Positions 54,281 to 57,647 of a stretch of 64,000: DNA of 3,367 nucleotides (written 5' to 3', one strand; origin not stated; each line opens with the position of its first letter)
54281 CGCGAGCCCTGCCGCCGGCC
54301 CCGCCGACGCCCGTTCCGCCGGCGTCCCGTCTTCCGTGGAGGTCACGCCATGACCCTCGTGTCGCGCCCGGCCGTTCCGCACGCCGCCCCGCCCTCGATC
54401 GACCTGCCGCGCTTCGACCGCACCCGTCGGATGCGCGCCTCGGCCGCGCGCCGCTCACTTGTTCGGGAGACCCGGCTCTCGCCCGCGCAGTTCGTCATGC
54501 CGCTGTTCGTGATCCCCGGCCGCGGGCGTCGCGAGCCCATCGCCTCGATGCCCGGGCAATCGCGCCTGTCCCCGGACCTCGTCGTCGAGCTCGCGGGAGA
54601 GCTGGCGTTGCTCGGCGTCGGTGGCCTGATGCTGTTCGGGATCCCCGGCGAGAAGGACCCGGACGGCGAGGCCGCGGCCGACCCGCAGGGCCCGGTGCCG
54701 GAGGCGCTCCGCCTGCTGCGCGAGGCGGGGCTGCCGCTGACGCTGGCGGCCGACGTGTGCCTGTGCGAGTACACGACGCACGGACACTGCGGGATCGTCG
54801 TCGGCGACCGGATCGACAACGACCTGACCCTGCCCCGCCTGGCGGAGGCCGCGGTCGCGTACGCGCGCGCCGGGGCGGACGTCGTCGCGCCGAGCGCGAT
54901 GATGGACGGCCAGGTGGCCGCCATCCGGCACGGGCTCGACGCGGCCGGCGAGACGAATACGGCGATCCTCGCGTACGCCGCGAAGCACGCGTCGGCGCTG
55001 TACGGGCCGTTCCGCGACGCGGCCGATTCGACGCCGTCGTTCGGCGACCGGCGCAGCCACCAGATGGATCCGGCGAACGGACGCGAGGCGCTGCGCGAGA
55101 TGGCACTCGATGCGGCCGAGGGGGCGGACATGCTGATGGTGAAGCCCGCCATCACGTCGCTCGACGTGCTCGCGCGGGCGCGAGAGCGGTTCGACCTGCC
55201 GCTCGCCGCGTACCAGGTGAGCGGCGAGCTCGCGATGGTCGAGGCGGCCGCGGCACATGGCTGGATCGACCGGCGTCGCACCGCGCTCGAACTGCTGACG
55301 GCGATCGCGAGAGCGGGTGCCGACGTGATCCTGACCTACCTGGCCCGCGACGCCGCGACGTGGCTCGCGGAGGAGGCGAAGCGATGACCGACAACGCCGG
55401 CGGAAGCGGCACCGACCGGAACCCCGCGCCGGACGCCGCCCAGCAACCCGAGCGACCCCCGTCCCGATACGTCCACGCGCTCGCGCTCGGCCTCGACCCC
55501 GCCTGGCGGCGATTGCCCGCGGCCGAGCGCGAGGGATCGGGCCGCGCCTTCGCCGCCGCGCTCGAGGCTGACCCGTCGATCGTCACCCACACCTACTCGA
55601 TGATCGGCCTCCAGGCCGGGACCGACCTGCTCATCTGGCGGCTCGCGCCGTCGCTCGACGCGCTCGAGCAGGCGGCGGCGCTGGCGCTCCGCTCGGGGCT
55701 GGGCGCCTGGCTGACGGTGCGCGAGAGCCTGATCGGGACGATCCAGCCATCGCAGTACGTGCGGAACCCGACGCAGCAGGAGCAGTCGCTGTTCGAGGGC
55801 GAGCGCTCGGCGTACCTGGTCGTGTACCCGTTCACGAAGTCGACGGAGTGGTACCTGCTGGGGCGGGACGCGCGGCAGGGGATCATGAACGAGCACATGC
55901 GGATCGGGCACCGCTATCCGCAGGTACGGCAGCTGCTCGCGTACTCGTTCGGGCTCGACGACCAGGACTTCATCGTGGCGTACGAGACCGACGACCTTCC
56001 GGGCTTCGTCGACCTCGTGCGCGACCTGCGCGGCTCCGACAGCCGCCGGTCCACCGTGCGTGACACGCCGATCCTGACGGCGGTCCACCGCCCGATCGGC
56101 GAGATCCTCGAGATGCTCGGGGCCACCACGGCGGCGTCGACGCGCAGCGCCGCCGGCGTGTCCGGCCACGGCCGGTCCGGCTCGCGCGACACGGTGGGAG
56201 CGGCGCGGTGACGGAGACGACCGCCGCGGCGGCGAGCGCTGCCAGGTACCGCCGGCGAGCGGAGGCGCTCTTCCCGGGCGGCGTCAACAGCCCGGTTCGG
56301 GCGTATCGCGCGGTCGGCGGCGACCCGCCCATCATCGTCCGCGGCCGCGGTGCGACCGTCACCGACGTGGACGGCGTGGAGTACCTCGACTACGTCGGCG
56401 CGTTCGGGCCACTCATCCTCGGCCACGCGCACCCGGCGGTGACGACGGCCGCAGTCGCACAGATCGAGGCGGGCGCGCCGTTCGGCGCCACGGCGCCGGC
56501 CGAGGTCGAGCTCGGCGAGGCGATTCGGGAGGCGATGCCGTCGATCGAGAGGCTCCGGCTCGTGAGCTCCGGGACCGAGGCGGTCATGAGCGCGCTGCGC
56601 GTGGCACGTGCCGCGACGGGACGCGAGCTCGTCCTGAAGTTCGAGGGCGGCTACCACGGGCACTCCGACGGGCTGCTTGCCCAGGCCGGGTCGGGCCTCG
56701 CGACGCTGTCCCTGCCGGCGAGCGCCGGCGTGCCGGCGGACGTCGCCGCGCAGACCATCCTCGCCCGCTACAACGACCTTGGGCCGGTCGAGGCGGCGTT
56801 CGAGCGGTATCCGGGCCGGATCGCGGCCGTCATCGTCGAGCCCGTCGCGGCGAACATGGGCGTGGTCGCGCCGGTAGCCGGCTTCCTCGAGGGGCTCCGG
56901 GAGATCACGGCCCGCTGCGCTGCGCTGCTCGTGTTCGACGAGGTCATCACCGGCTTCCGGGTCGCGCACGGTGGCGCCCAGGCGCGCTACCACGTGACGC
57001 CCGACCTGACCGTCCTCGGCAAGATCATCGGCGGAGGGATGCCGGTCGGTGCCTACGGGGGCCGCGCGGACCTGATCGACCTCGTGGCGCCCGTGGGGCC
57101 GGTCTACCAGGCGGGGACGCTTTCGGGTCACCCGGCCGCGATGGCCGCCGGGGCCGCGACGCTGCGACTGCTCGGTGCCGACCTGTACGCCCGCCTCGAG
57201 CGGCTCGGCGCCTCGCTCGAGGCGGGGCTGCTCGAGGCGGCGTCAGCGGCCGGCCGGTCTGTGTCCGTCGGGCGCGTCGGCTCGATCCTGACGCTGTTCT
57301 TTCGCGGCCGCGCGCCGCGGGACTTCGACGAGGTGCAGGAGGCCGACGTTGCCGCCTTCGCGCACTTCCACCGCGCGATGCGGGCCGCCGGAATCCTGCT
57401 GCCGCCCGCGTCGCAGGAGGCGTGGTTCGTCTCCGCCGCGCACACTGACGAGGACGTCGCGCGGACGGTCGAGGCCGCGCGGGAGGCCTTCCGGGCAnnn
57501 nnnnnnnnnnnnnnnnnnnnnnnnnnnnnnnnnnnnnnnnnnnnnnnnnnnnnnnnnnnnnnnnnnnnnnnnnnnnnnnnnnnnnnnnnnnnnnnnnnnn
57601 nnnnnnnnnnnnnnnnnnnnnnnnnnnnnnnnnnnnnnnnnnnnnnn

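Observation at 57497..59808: Tandem duplicated uroporphyrinogen decarboxylase genes (hemE, hemE') inside a single heme operon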

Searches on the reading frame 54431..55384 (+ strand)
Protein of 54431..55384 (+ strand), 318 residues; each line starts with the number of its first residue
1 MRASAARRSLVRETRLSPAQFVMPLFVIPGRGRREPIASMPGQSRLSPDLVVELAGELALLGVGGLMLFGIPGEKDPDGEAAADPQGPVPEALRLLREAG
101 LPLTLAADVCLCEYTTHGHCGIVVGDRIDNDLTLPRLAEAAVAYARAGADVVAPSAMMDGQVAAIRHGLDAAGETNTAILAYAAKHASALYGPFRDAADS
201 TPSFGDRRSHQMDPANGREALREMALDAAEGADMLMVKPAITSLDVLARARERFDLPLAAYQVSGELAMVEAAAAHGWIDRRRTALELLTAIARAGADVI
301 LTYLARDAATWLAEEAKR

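Call 11: search_protein_families(library=ncbifam, proteins=[window:54431-55384:+])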
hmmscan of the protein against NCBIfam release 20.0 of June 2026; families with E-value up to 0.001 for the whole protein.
window:54431-55384:+ (318 aa): 2 families
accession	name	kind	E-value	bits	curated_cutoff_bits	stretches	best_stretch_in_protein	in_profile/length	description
NF006762.1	PRK09283.1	equivalog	5.8e-130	433.4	297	1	1-314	11-326/327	porphobilinogen synthase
NF009923.0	PRK13384.1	equivalog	1.4e-106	356.6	507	1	1-314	14-326/327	porphobilinogen synthase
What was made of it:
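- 54431..55387 (+): hemB, porphobilinogen synthase (context). NF006762, 433 bits against cut-off 297 (call 11)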

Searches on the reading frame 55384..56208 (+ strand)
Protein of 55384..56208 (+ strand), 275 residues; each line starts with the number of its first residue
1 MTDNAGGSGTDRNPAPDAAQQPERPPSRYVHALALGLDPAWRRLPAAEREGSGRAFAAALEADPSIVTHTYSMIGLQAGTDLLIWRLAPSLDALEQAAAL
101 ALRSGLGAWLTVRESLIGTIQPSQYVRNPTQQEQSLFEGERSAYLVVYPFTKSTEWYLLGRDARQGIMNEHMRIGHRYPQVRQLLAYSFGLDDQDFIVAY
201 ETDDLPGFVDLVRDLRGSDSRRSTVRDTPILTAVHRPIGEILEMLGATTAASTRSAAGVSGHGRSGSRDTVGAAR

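Call 11: search_protein_families(library=ncbifam, proteins=[window:55384-56208:+])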
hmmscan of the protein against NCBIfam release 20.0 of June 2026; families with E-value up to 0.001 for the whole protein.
window:55384-56208:+ (275 aa): 3 families
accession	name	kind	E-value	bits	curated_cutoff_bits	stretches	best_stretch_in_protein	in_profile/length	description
NF042928.1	HemQ_actino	equivalog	6.4e-34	117.1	235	1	55-245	31-219/220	hydrogen peroxide-dependent heme synthase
NF008913.0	PRK12276.1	equivalog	6.3e-14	52.3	253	1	39-216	23-217/248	hydrogen peroxide-dependent heme synthase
NF007124.0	PRK09565.1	equivalog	5.1e-09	36.1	446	1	67-220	59-231/637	heme-binding protein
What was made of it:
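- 55384..56211 (+): hemQ/chdC, coproheme decarboxylase; marks the coproporphyrin-dependent pathway (context). HemQ_actino match, E = 6e-34, below cut-off (call 11).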

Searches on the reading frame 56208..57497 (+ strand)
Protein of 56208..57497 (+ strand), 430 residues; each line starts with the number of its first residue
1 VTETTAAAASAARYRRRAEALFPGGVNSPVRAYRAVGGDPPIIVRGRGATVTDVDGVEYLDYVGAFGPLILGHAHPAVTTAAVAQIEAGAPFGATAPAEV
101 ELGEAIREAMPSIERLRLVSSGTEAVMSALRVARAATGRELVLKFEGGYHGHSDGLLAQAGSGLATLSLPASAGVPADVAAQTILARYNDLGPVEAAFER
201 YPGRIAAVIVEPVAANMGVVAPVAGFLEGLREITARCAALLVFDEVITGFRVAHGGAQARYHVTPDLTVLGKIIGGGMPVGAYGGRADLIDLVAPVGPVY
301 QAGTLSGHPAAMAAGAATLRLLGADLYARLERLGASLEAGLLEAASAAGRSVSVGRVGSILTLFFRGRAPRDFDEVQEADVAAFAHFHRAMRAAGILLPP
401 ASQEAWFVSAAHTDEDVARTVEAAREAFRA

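Call 11: search_protein_families(library=ncbifam, proteins=[window:56208-57497:+])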
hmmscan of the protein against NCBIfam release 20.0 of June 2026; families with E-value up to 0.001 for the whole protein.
window:56208-57497:+ (430 aa): 69 families (the best 25 are shown)
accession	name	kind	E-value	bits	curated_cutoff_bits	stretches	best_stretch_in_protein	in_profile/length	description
NF000818.0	PRK00062.1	subfamily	3.5e-172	572.9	398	1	14-429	9-425/429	glutamate-1-semialdehyde 2,1-aminomutase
TIGR00713.1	hemL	equivalog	3.3e-161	536.7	527.3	1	16-429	7-421/423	glutamate-1-semialdehyde 2,1-aminomutase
NF009055.0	PRK12389.1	equivalog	2.4e-146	487.7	637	1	12-429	7-426/431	glutamate-1-semialdehyde 2,1-aminomutase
NF001864.0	PRK00615.1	equivalog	2.1e-107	359.4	706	1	17-420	13-418/433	glutamate-1-semialdehyde aminotransferase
NF041362.1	GntE_guanitoxin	equivalog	9.3e-91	304.5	525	1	13-420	10-425/426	guanitoxin biosynthesis PLP-dependent transaminase GntE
NF004856.0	PRK06209.1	equivalog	4.2e-66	223.3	486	1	7-428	7-413/450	glutamate-1-semialdehyde 2,1-aminomutase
NF005453.0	PRK07046.1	subfamily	2.1e-56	191.4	425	1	11-427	31-447/453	transaminase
NF002874.0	PRK03244.1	equivalog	4.9e-44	150.7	457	1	40-346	25-324/399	acetylornithine transaminase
NF004426.0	PRK05769.1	equivalog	3.1e-43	148.2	552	2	202-347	219-361/441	acetyl ornithine aminotransferase family protein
TIGR00707.1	argD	subfamily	9.9e-42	143.1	410.05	1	42-344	12-309/381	acetylornithine/succinylornithine family transaminase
NF049976.1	AmadipTransam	equivalog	2.7e-40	138.6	650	1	41-403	16-383/416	2-aminoadipate transaminase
NF005993.0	PRK08117.1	subfamily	1.4e-39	136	574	1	42-339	28-341/433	aspartate aminotransferase family protein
NF042418.1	LysJ_Th_th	equivalog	2.4e-38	132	700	1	42-350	21-321/386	[LysW]-aminoadipate semialdehyde transaminase LysJ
NF053554.1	prodigi_MAP_PigE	equivalog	1.5e-37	129.4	850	1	8-363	369-725/837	prodigiosin MAP biosynthesis aminotransferase PigE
NF005985.0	PRK08088.1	equivalog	3.9e-36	124.6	713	1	35-362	18-356/426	4-aminobutyrate--2-oxoglutarate transaminase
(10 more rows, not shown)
